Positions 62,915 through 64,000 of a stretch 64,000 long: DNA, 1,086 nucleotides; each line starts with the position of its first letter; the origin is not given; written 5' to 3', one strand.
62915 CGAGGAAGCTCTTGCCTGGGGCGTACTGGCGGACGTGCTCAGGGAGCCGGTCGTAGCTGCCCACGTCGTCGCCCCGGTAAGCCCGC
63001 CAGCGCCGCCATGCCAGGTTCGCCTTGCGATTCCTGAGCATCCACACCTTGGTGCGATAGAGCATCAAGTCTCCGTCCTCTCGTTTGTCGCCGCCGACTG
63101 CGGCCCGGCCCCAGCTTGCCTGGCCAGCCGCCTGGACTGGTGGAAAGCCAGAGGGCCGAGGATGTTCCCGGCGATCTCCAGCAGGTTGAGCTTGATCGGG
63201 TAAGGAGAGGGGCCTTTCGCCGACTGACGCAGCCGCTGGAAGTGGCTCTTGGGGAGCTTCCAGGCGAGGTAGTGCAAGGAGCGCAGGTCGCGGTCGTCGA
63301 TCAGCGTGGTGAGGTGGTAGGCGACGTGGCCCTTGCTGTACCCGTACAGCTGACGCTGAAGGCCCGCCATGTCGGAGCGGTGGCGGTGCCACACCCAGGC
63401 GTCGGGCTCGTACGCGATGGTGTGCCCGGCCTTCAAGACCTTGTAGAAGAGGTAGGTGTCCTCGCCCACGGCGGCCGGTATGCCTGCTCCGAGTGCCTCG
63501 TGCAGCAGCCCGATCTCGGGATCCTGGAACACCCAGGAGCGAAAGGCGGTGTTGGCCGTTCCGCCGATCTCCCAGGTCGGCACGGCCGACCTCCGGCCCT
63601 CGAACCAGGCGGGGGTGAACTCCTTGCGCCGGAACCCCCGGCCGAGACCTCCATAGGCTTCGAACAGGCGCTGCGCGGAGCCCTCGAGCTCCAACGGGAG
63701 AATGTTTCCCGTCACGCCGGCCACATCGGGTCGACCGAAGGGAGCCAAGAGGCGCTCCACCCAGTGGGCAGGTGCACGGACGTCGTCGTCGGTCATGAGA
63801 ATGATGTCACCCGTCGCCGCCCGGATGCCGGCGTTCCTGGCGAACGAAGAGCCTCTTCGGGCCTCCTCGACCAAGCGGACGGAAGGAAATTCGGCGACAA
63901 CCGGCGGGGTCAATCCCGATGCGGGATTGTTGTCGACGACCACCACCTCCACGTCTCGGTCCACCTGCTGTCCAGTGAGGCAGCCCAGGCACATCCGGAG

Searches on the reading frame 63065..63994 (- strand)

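Call 51: search_protein_families(library=pfam, proteins=[window:63065-63994:-], max_evalue=0.001)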
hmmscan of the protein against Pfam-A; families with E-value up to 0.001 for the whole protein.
window:63065-63994:- (309 aa): 4 families
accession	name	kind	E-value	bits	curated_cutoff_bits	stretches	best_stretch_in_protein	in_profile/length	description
PF00535.33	Glycos_transf_2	-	9.1e-16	58.7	23.3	1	12-102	25-119/168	Glycosyl transferase family 2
PF13641.12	Glyco_tranf_2_3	-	3e-12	47.5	27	1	16-215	32-223/230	Glycosyltransferase like family 2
PF13632.12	Glyco_trans_2_3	-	3.1e-05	24.3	27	1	64-222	1-142/198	Glycosyl transferase family group 2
PF13506.12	Glyco_transf_21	-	0.00024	21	21.7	1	55-113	24-82/174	Glycosyl transferase family 21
